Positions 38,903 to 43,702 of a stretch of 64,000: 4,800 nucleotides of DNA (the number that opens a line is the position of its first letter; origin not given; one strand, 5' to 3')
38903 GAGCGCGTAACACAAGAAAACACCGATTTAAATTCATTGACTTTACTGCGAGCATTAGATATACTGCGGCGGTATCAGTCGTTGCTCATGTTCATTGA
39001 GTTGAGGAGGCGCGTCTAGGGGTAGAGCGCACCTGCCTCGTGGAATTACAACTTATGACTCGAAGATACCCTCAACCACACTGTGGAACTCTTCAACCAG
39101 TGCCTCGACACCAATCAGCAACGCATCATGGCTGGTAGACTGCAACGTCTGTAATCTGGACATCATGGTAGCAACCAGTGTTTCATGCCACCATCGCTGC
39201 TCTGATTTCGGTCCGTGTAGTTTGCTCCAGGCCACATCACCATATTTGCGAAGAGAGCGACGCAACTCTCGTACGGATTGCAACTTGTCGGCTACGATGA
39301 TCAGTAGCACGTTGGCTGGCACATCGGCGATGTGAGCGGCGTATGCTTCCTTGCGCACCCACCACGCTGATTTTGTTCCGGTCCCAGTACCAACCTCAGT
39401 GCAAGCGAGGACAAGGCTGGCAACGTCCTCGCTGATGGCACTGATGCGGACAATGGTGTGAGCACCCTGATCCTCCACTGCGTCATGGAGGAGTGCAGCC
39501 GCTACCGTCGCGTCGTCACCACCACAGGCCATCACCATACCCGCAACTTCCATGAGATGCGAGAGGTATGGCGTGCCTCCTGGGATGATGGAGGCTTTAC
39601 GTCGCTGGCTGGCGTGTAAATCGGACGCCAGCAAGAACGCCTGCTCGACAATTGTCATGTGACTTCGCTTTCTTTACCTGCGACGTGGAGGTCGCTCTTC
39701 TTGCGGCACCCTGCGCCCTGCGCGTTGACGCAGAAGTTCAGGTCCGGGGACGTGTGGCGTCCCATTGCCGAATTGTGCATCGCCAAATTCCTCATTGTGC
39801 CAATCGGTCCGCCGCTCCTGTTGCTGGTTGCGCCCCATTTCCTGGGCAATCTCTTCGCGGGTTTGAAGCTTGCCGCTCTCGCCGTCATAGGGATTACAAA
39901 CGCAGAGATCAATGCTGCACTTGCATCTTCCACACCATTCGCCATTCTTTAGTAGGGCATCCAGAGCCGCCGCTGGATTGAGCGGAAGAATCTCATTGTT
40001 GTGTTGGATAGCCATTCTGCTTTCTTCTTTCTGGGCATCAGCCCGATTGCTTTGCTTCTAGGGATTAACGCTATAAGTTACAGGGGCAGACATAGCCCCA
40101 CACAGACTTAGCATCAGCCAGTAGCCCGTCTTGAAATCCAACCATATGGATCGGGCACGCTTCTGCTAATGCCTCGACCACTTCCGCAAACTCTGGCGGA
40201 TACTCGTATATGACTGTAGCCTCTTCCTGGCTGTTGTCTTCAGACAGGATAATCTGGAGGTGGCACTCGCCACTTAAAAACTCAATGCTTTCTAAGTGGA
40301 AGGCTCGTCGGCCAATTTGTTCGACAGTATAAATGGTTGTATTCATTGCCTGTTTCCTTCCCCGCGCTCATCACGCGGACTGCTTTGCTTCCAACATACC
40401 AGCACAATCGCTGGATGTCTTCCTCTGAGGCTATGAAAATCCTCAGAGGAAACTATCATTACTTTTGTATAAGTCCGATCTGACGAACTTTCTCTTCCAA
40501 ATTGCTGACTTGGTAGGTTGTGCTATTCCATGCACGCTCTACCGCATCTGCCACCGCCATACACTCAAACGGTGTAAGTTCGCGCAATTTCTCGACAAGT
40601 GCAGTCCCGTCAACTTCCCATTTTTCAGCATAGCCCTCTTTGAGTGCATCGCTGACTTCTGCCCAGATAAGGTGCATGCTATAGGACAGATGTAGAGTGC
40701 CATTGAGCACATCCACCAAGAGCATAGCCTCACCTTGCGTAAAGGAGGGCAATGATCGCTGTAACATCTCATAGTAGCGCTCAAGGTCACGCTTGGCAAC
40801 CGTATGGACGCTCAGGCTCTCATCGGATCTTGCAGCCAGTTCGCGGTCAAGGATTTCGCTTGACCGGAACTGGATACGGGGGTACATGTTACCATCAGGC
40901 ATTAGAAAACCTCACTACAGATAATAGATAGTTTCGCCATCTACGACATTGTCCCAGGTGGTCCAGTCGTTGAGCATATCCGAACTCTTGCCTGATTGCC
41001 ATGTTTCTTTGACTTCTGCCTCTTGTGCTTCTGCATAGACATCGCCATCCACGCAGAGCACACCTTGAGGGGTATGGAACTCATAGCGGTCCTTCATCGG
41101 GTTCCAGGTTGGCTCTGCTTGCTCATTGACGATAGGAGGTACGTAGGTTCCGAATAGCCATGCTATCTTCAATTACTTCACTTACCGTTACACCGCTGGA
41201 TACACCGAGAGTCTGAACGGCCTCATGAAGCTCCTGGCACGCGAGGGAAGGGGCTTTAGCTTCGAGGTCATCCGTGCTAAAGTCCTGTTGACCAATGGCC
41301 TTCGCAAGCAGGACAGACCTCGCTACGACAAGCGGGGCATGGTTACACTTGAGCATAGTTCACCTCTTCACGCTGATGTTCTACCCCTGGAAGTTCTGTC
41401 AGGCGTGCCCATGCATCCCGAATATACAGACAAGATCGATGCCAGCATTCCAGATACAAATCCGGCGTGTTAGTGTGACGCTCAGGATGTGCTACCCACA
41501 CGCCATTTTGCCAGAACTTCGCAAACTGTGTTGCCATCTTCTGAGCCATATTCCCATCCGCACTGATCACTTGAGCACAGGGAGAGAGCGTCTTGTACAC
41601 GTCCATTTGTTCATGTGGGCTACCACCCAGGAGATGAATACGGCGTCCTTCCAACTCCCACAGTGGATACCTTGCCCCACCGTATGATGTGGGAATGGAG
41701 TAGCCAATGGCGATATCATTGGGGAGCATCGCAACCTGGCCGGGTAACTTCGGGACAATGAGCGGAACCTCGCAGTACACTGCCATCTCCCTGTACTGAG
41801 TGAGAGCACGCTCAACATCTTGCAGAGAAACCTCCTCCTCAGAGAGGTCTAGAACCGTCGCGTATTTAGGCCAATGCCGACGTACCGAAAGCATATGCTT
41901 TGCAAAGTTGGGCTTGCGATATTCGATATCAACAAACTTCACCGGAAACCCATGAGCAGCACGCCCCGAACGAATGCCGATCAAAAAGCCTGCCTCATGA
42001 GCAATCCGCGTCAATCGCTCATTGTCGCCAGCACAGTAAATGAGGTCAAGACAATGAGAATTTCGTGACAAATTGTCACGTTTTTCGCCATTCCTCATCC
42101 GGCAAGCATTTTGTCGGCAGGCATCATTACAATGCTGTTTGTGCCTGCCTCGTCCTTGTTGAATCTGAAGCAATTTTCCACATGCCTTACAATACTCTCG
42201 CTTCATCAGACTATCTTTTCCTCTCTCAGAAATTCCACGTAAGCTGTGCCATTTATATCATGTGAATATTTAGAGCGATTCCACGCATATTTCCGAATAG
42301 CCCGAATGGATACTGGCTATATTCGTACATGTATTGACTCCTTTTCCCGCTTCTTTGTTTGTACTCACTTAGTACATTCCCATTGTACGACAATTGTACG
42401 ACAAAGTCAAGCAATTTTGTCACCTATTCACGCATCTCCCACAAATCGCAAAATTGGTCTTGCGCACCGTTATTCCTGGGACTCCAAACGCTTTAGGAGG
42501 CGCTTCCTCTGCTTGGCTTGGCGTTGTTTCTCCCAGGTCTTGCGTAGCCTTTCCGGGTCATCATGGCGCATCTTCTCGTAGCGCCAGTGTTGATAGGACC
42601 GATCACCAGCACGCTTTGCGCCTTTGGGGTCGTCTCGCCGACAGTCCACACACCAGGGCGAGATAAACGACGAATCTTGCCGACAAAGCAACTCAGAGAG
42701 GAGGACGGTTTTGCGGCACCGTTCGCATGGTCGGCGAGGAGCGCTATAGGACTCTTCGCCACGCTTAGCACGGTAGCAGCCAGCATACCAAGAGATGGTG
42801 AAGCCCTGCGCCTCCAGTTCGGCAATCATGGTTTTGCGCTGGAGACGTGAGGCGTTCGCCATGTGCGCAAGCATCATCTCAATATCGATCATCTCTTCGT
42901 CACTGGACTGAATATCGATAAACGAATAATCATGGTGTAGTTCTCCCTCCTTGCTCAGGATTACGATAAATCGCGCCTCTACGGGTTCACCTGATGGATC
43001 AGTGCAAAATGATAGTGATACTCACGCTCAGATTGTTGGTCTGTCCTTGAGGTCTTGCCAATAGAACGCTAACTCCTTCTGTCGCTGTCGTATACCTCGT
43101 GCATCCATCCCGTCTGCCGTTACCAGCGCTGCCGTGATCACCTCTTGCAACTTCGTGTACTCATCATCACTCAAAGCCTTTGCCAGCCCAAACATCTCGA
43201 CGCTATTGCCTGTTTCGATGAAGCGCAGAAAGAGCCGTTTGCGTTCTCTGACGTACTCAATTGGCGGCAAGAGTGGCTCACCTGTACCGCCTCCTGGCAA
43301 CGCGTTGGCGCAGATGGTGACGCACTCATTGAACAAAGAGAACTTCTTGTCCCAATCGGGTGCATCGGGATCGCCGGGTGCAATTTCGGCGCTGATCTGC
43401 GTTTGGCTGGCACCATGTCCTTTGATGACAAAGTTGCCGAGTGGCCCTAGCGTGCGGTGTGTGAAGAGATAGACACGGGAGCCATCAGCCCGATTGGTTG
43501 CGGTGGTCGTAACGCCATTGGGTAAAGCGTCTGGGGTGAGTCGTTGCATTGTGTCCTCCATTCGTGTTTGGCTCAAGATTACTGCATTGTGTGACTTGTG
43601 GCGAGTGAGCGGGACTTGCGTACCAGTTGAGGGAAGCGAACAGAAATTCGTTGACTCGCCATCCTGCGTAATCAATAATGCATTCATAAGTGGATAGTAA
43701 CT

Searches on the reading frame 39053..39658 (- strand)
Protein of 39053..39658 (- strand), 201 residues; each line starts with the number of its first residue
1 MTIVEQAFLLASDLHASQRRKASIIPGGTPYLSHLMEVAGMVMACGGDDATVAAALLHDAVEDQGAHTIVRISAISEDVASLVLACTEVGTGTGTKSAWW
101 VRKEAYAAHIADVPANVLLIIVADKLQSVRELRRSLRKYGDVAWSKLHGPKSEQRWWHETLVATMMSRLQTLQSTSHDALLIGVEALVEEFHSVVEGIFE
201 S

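Call 60: search_protein_families(library=phrogs, proteins=[window:39053-39658:-], max_evalue=0.001)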
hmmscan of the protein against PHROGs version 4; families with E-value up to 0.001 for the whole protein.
window:39053-39658:- (201 aa): 2 families
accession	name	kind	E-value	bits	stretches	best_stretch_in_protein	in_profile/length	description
phrog_990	-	other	5e-17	63.2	1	3-117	154-252/374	metal-dependent phosphohydrolase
phrog_32047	-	other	1.4e-05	25.6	1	4-88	26-107/301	phosphohydrolase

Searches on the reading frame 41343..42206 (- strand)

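Call 7: search_protein_families(library=pfam, proteins=[window:41343-42206:-], max_evalue=0.01)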
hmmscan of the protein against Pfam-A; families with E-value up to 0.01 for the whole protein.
window:41343-42206:- (287 aa): 1 family
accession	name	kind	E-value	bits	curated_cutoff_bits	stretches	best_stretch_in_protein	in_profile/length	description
PF20314.3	DUF6610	-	8.1e-49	166.4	27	1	69-266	1-197/198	Family of unknown function (DUF6610)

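Call 8: search_protein_families(library=phrogs, proteins=[window:41343-42206:-], max_evalue=0.01)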
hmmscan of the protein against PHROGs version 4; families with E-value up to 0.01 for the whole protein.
window:41343-42206:- (287 aa): 3 families
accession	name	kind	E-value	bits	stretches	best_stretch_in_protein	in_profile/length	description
phrog_23010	-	unknown function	5.5e-28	99.2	1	52-238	120-308/386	-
phrog_16059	-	unknown function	5.7e-21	76.3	1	50-240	16-205/304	-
phrog_16925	-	unknown function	0.0025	19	1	5-45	7-46/151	-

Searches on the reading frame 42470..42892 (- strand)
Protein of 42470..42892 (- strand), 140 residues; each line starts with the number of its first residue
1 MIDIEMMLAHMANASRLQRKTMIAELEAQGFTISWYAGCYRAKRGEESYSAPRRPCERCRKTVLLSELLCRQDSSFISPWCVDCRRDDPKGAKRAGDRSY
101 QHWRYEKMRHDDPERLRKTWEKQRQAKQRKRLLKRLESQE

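Call 7: search_protein_families(library=pfam, proteins=[window:42470-42892:-], max_evalue=0.01)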
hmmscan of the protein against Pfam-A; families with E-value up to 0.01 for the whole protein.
window:42470-42892:- (140 aa): 0 families

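Call 8: search_protein_families(library=phrogs, proteins=[window:42470-42892:-], max_evalue=0.01)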
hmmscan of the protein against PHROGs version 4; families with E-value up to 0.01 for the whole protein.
window:42470-42892:- (140 aa): 1 family
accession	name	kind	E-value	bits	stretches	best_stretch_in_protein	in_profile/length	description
phrog_4130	-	unknown function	0.0069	17.4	0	52-131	42-118/123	-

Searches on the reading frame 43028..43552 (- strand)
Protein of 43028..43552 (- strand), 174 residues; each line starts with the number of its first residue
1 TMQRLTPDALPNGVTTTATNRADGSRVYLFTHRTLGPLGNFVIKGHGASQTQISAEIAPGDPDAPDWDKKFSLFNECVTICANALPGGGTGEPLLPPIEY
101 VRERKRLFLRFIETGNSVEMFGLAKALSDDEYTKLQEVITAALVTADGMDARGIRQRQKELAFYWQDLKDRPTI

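Call 7: search_protein_families(library=pfam, proteins=[window:43028-43552:-], max_evalue=0.01)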
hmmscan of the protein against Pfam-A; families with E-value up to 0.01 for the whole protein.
window:43028-43552:- (174 aa): 1 family
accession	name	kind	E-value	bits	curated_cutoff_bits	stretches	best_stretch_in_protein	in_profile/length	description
PF02179.21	BAG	-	0.00093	20.1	23.4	1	120-167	27-70/78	BAG domain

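Call 8: search_protein_families(library=phrogs, proteins=[window:43028-43552:-], max_evalue=0.01)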
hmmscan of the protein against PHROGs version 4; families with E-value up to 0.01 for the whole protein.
window:43028-43552:- (174 aa): 0 families
